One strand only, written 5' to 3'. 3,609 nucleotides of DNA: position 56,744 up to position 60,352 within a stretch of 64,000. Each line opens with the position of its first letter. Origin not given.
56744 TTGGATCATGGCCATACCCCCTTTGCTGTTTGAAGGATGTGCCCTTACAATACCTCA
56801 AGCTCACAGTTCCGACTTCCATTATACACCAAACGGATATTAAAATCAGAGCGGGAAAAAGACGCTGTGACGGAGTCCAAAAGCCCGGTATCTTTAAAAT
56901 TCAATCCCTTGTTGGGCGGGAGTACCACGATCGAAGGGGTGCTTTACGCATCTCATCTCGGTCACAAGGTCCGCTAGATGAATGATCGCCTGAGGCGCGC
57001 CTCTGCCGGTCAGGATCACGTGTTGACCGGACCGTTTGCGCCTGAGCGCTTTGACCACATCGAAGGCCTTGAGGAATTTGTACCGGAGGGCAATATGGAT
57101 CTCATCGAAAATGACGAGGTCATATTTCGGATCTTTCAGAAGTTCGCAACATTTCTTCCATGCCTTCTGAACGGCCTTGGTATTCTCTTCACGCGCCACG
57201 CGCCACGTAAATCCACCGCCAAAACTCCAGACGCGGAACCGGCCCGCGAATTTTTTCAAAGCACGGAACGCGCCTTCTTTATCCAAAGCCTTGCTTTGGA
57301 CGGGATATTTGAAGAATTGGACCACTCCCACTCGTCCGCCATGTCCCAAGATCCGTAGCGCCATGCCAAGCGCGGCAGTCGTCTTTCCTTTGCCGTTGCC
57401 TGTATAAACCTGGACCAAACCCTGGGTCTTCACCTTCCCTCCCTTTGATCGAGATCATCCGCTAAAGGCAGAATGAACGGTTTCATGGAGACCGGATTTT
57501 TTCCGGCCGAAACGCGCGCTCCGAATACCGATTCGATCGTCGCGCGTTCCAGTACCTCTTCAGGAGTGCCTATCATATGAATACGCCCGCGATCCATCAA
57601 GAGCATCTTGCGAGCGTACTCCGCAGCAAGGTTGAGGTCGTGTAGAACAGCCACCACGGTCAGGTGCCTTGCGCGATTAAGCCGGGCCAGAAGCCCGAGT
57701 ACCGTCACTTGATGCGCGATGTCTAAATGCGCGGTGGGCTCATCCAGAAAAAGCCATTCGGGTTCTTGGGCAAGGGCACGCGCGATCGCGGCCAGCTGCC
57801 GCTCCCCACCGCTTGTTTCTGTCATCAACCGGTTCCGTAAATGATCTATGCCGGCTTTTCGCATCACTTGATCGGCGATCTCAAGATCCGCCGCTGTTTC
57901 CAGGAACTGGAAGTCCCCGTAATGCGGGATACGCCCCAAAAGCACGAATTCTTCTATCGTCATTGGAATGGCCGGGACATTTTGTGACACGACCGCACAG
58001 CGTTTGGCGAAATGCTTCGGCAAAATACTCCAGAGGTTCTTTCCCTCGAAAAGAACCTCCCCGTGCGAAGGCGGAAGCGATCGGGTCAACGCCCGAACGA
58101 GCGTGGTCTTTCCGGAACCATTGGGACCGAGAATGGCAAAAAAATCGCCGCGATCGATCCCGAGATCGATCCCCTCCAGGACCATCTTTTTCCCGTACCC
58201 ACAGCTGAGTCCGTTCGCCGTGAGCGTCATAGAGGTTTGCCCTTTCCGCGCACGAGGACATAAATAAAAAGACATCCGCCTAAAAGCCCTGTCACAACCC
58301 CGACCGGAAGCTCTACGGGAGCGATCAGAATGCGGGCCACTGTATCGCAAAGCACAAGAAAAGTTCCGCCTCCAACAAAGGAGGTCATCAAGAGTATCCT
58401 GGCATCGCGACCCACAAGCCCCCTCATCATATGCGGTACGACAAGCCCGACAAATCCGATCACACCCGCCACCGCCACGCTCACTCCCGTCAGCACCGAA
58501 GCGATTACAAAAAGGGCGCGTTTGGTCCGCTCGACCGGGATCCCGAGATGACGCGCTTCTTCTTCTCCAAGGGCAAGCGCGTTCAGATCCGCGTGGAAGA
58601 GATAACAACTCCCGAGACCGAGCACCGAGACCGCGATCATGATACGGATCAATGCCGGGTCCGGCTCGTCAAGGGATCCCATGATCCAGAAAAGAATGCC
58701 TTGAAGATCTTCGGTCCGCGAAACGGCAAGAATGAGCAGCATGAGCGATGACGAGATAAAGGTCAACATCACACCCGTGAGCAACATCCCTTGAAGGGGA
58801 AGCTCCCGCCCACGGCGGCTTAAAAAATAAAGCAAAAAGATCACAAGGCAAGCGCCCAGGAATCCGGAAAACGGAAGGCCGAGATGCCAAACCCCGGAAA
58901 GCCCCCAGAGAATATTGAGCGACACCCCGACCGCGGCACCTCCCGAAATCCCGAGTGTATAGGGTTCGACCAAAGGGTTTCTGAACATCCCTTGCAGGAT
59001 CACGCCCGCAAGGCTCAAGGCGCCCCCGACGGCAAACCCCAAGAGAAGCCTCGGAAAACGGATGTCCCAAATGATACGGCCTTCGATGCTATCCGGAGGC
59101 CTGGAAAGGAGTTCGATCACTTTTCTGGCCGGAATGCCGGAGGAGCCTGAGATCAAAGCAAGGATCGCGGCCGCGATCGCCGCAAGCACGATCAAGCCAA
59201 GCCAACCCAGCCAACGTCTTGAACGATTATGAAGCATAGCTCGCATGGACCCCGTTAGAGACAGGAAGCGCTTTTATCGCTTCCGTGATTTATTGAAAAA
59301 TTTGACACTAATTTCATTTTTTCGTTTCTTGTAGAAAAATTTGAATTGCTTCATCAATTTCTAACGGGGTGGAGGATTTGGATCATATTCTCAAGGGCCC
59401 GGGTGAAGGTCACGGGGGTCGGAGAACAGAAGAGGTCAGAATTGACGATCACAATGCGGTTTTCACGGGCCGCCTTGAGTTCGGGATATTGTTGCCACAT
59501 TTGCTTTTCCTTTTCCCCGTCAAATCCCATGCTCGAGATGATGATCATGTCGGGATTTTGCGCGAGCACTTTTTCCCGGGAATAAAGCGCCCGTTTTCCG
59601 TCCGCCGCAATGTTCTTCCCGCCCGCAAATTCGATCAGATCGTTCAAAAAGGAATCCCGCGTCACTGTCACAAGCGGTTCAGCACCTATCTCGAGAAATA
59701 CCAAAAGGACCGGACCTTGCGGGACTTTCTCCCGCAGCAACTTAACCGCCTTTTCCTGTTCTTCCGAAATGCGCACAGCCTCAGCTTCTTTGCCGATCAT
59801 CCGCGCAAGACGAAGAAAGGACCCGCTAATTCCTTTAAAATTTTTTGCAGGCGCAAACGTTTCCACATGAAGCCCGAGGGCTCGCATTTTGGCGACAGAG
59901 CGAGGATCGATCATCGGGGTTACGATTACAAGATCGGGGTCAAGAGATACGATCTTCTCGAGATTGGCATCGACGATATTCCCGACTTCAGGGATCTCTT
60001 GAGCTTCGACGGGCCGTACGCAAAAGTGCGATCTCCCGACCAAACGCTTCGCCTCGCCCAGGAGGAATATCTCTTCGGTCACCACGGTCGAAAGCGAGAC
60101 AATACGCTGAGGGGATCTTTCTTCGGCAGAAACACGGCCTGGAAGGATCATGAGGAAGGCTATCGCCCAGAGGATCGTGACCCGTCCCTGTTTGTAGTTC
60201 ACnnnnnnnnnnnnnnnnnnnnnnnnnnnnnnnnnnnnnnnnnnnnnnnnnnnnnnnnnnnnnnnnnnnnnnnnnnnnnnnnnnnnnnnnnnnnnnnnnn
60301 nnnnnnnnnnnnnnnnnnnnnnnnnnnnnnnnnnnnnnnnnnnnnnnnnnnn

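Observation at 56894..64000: Cobalamin-uptake operon carrying two extra PP-loop ATP-pyrophosphatases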

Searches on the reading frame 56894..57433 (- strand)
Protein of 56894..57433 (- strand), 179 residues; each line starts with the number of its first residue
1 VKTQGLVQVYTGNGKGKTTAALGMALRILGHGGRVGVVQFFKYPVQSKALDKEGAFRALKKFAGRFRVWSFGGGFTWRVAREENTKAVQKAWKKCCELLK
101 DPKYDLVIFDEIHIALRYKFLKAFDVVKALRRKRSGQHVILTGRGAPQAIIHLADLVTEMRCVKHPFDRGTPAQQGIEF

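Call 3: search_protein_families(library=pfam, proteins=[window:56894-57433:-])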
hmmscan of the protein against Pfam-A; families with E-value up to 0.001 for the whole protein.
window:56894-57433:- (179 aa): 1 family
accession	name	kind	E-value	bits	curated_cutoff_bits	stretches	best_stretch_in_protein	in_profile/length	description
PF02572.21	CobA_CobO_BtuR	-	1.5e-58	198.3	25.7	1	4-179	2-172/172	ATP:corrinoid adenosyltransferase BtuR/CobO/CobP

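Call 4: search_protein_families(library=ncbifam, proteins=[window:56894-57433:-])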
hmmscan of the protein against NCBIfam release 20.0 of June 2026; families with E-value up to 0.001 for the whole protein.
window:56894-57433:- (179 aa): 4 families
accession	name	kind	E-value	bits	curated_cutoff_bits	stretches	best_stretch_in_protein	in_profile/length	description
NF004637.0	PRK05986.1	subfamily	4.4e-60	202.8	185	1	2-179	26-197/197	cob(I)yrinic acid a,c-diamide adenosyltransferase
TIGR00708.1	cobA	equivalog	3e-57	193.2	167.75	1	3-179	4-177/177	cob(I)yrinic acid a,c-diamide adenosyltransferase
NF005648.0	PRK07414.1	equivalog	3.6e-22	78.8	248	2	82-163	94-175/178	P-loop NTPase family protein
NF005647.0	PRK07413.1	equivalog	4.7e-21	74.9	426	1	3-169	18-191/382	cob(I)yrinic acid a,c-diamide adenosyltransferase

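Call 62: find_encoding_contigs(protein=window:56897-57433:-, flank=10000, max_places=2)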
Protein seq(179 aa) (179 aa): no gene with exactly this product is on record in the collection.

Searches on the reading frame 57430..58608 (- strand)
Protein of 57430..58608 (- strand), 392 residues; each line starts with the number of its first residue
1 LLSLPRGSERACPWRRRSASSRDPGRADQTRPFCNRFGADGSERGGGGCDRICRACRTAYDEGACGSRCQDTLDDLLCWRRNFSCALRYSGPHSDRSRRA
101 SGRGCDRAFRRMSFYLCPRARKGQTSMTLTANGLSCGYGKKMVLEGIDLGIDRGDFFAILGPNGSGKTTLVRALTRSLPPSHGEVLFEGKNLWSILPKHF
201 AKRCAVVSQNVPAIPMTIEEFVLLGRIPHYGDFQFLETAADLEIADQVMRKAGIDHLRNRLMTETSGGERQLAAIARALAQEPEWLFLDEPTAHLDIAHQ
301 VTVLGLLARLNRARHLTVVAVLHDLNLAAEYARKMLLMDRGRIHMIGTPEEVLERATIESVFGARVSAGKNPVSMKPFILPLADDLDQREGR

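Call 3: search_protein_families(library=pfam, proteins=[window:57430-58608:-])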
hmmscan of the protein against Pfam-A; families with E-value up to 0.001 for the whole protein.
window:57430-58608:- (392 aa): 7 families
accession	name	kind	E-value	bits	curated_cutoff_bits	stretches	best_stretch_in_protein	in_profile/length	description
PF00005.33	ABC_tran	-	6.1e-29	101.8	25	1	144-293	1-137/137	ABC transporter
PF13304.12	AAA_21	-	4e-10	40.7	27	1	248-326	221-301/304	AAA domain, putative AbiEii toxin, Type IV TA system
PF02463.25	SMC_N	-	5.2e-07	29.7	40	1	155-326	25-202/220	RecF/RecN/SMC N terminal domain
PF13191.12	AAA_16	-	5.9e-05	24.1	32.6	1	155-227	25-64/167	AAA ATPase domain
PF13476.12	AAA_23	-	9.5e-05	23.6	27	1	155-175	20-40/201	AAA domain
PF13555.12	AAA_29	-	0.00021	21.4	27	1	150-182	18-50/61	P-loop containing region of AAA domain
PF01078.27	Mg_chelatase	-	0.00098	19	20.3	0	158-200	26-68/207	Magnesium chelatase, subunit ChlI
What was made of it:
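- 57430..58230 (-): ABC transporter ATPase (BtuD-like). Its start ATG at 58230 overlaps the BtuC stop as ATGA. PF00005 (call 3).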

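Call 4: search_protein_families(library=ncbifam, proteins=[window:57430-58608:-])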
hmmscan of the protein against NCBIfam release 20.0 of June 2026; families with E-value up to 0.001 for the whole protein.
window:57430-58608:- (392 aa): 185 families (the best 25 are shown)
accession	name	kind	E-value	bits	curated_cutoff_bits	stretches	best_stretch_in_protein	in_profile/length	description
NF010068.0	PRK13548.1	equivalog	1.2e-69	234.3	261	1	126-381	3-259/261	heme ABC transporter ATP-binding protein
TIGR03873.1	F420-0_ABC_ATP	hypoth_equivalog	8.6e-66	221.8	372.4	1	129-379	2-251/256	putative F420-0 ABC transporter ATP-binding protein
NF007082.0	PRK09536.1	equivalog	1.3e-62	212.2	537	1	127-385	2-259/402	corrinoid ABC transporter ATPase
NF008409.0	PRK11231.1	equivalog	2.9e-59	200.5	375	1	127-380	1-253/255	Fe(3+) dicitrate ABC transporter ATP-binding protein FecE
NF007606.0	PRK10253.1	equivalog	1.6e-56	191.7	497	1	128-383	7-262/266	iron-enterobactin ABC transporter ATP-binding protein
NF007863.0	PRK10575.1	equivalog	2.3e-52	177.9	433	1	125-367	8-250/265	Fe3+-hydroxamate ABC transporter ATP-binding protein FhuC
NF052485.1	sider_ATP_EitC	equivalog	5.7e-48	163.5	485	1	127-367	1-237/251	siderophore ABC transporter ATP-binding protein EitC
NF010067.0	PRK13547.1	equivalog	4.6e-45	154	374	1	129-381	2-271/272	heme ABC transporter ATP-binding protein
TIGR02315.1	ABC_phnC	equivalog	3.6e-40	137.9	266.1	1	130-360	3-240/243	phosphonate ABC transporter ATP-binding protein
NF040873.1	AztA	equivalog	4e-37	127.6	220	1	137-336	1-190/191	zinc ABC transporter ATP-binding protein AztA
NF053840.1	MnTportMntADein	equivalog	1.5e-36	126.2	400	1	129-364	2-231/240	manganese ABC transporter ATP-binding protein MntA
TIGR04520.1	ECF_ATPase_1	equivalog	1.1e-34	120.1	315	1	138-356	10-227/269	energy-coupling factor transporter ATPase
TIGR01188.1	drrA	subfamily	1.5e-34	119.6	312.45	1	138-360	3-219/302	daunorubicin resistance ABC transporter, ATP-binding protein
TIGR04521.1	ECF_ATPase_2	equivalog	2.7e-34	118.5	330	1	141-357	18-237/279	energy-coupling factor transporter ATPase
NF043075.1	MMSYN1_0197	equivalog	3.3e-33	115.1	550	1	134-354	8-222/341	spermidine/putrescine ABC transporter ATP-binding protein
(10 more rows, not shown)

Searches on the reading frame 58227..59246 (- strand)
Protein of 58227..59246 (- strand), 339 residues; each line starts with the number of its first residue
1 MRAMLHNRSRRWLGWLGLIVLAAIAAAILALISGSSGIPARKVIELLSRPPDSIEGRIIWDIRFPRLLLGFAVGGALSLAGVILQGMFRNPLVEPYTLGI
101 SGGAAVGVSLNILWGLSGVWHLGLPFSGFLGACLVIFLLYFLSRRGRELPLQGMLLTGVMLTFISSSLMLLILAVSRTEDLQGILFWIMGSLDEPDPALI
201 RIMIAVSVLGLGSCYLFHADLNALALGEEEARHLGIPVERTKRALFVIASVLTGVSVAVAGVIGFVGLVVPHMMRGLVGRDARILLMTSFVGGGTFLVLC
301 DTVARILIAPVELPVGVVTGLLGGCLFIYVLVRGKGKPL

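Call 3: search_protein_families(library=pfam, proteins=[window:58227-59246:-])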
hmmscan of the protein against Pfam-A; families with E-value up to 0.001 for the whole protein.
window:58227-59246:- (339 aa): 2 families
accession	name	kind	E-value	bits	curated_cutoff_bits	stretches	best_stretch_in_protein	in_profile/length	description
PF01032.23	FecCD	-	1.7e-89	300.4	26.5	1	24-333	3-311/311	FecCD transport family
PF00950.22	ABC-3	-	2.6e-05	24.3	20.1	1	155-300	84-228/258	ABC 3 transport family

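Call 4: search_protein_families(library=ncbifam, proteins=[window:58227-59246:-])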
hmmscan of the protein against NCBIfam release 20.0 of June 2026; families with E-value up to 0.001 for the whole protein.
window:58227-59246:- (339 aa): 16 families
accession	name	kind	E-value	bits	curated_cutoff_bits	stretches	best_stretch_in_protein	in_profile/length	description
NF007081.0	PRK09535.1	equivalog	5.7e-74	249.6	461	1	42-333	74-360/366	vitamin B12 ABC transporter permease BtuC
NF003001.0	PRK03784.1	equivalog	9.2e-70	235.4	334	1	2-335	5-329/332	vitamin B12 ABC transporter permease BtuC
NF007299.0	PRK09777.1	equivalog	8.9e-55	186.2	406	1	18-334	8-317/318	Fe(3+) dicitrate ABC transporter permease subunit FecD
TIGR03869.1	F420-0_ABCperm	hypoth_equivalog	9.5e-55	186.1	437.35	1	53-335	43-322/325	putative F420-0 ABC transporter permease subunit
NF007866.0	PRK10577.1-2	equivalog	3e-54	184.5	554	1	9-334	349-663/666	Fe(3+)-hydroxamate ABC transporter permease FhuB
NF007872.0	PRK10577.2-3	equivalog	2e-52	178.5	727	1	17-333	356-668/676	Fe(3+)-hydroxamate ABC transporter permease FhuB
NF007871.0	PRK10577.2-2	equivalog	9.7e-52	176.4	899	1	15-334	360-676/679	Fe(3+)-hydroxamate ABC transporter permease FhuB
NF007867.0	PRK10577.1-3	subfamily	6.3e-48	163.6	849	1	8-335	381-706/710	Fe(3+)-hydroxamate ABC transporter permease FhuB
NF007760.0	PRK10441.1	equivalog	1.4e-43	149.3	428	1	10-335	8-329/335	Fe(3+)-siderophore ABC transporter permease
NF008407.0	PRK11228.1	equivalog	6e-43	147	396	1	44-334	39-328/330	iron-dicitrate ABC transporter permease FecC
NF007868.0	PRK10577.1-5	equivalog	3e-41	141.6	943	2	127-333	459-663/666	Fe(3+)-hydroxamate ABC transporter permease FhuB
NF007865.0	PRK10577.1-1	equivalog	2.7e-36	125.3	1107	2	127-332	453-656/660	Fe(3+)-hydroxamate ABC transporter permease FhuB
NF007759.0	PRK10440.1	equivalog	1.3e-35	123.2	422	1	9-335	5-327/330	iron-enterobactin ABC transporter permease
NF007873.0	PRK10577.2-4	equivalog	2.2e-34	119.2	1012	1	28-331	340-640/646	Fe(3+)-hydroxamate ABC transporter permease FhuB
NF007870.0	PRK10577.2-1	equivalog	8.6e-34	117.2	1355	1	44-337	385-675/678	Fe(3+)-hydroxamate ABC transporter permease FhuB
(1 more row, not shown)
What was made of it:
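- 58227..59246 (-): FecCD-family ABC permease (BtuC-like). Its best NCBIfam hits are BtuC models, below cut-off (calls 3, 4).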

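Call 61: find_encoding_contigs(protein=window:58227-59246:-, flank=10000, max_places=2)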
Protein window:58227-59246:- (339 aa): no gene with exactly this product is on record in the collection.

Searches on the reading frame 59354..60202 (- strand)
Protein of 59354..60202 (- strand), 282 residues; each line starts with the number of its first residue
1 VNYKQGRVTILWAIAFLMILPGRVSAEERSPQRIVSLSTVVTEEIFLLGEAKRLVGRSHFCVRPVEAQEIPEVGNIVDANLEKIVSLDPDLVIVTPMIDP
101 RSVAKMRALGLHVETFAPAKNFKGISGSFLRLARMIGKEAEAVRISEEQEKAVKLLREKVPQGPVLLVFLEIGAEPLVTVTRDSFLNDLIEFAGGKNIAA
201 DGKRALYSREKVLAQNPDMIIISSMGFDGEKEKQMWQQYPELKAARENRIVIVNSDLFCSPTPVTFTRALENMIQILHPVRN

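Call 3: search_protein_families(library=pfam, proteins=[window:59354-60202:-])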
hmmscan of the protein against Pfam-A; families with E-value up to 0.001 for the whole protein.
window:59354-60202:- (282 aa): 1 family
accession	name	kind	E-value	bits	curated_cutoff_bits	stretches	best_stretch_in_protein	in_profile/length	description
PF01497.23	Peripla_BP_2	-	3.5e-33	115.4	27.5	1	34-255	1-233/235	Periplasmic binding protein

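Call 4: search_protein_families(library=ncbifam, proteins=[window:59354-60202:-])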
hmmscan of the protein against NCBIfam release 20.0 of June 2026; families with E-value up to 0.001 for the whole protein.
window:59354-60202:- (282 aa): 8 families
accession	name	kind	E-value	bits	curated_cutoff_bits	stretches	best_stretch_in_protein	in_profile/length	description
TIGR04281.1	peripla_PGF_1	equivalog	5.2e-29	101.4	325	1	28-279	18-266/330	PGF-CTERM-anchored ABC transporter substrate-binding protein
NF002894.0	PRK03379.1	equivalog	1.2e-27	96.8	234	1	23-264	15-250/266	vitamin B12 ABC transporter substrate-binding protein BtuF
TIGR03659.1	IsdE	equivalog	1.9e-20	73.3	298.65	1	25-277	32-291/292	heme ABC transporter substrate-binding protein IsdE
NF038402.1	TroA_like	subfamily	6.6e-12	45.5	30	1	33-223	1-186/219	helical backbone metal receptor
TIGR03868.1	F420-O_ABCperi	hypoth_equivalog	1.4e-07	31.1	392.4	1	28-254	14-263/287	putative F420-0 ABC transporter substrate-binding protein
NF008200.0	PRK10957.1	equivalog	2.1e-06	26.9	205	0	208-232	117-141/330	Fe2+-enterobactin ABC transporter substrate-binding protein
NF008501.1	PRK11411.1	subfamily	5.1e-05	22.4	320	1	72-259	85-275/303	Fe(3+) dicitrate ABC transporter substrate-binding protein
NF052484.1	sider_BP_EitA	equivalog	0.00075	18.7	640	0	193-225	230-263/328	siderophore ABC transporter substrate-binding protein EitA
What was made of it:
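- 59354..60202 (-): Periplasmic substrate-binding protein of the BtuF/Peripla_BP_2 class, with a signal peptide. Its GTG start overlaps the DUF71 stop as GTGA. BtuF equivalog 96.8 bits, below the cut-off of 234 (calls 3, 4).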
